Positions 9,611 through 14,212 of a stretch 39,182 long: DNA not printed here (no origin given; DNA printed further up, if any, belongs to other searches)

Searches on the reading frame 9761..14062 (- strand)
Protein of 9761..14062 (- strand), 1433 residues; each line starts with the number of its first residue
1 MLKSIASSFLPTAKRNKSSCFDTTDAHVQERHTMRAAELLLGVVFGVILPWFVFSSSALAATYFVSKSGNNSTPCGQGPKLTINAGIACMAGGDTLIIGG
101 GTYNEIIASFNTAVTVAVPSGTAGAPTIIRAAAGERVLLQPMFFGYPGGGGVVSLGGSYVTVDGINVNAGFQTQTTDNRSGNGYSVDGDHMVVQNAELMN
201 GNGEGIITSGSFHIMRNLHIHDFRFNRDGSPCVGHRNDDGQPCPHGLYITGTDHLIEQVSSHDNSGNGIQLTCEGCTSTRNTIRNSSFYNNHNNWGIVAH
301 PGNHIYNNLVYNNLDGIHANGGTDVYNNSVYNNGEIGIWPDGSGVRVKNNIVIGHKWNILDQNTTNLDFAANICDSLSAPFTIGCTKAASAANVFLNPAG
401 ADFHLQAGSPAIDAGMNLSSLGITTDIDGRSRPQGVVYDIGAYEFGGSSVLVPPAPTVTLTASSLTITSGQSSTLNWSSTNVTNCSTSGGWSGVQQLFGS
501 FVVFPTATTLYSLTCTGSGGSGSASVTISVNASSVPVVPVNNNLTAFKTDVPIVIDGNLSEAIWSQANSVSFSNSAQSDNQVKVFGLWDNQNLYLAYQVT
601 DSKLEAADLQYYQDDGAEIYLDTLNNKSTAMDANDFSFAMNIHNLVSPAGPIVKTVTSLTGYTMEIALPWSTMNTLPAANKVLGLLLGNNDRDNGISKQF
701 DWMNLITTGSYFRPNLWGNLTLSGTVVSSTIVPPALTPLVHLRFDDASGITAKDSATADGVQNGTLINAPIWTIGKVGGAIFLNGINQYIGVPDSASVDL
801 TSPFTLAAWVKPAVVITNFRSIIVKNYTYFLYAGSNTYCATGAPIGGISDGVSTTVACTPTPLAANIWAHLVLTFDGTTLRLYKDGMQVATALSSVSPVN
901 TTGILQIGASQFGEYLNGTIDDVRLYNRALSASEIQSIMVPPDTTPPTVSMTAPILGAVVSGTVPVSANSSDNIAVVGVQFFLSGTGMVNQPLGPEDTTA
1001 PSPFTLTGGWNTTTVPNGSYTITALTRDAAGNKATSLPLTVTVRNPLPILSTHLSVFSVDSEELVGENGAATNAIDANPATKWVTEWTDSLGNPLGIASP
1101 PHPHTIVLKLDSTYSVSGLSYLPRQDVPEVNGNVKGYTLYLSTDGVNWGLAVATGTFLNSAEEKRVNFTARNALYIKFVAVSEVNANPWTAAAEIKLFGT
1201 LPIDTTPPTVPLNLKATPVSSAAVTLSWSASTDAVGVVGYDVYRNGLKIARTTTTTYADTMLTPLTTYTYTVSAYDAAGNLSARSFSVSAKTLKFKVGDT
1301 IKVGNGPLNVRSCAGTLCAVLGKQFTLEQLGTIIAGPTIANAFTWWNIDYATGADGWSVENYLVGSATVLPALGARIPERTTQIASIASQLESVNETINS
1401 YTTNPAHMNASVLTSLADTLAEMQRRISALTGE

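Call 9: search_protein_families(library=pfam, proteins=[window:9761-14062:-], max_evalue=0.01)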
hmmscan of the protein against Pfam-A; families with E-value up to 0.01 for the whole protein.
window:9761-14062:- (1433 aa): 9 families
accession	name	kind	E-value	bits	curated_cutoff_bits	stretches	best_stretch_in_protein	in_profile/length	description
PF13385.13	Laminin_G_3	-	1.7e-28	100.1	27.6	1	785-936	2-151/151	Concanavalin A-like lectin/glucanases superfamily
PF06452.16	CBM9_1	-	1.1e-27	97.5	23.4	1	555-724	1-184/185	Carbohydrate family 9 binding domain-like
PF00754.31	F5_F8_type_C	-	3.4e-15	56.7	28.2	1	1065-1195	8-127/127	F5/8 type C domain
PF17957.7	Big_7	-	1.1e-10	42.4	24.1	1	947-1024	1-70/70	Bacterial Ig domain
PF00041.27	fn3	-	3.4e-07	30.8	25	1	1211-1286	3-79/84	Fibronectin type III domain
PF19077.6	Big_13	-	3.3e-06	28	27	1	1008-1043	62-100/102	Bacterial Ig-like domain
PF22633.2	F5_F8_type_C_2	-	3.4e-06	28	27.8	1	1073-1178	1-91/91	NedA-like, galactose-binding domain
PF18370.7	RGI_lyase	-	0.00054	20.7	27.8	1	1222-1274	17-70/86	Rhamnogalacturonan I lyases beta-sheet domain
PF13750.12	Big_3_3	-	0.0088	16.2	27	0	1010-1051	7-49/157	Bacterial Ig-like domain (group 3)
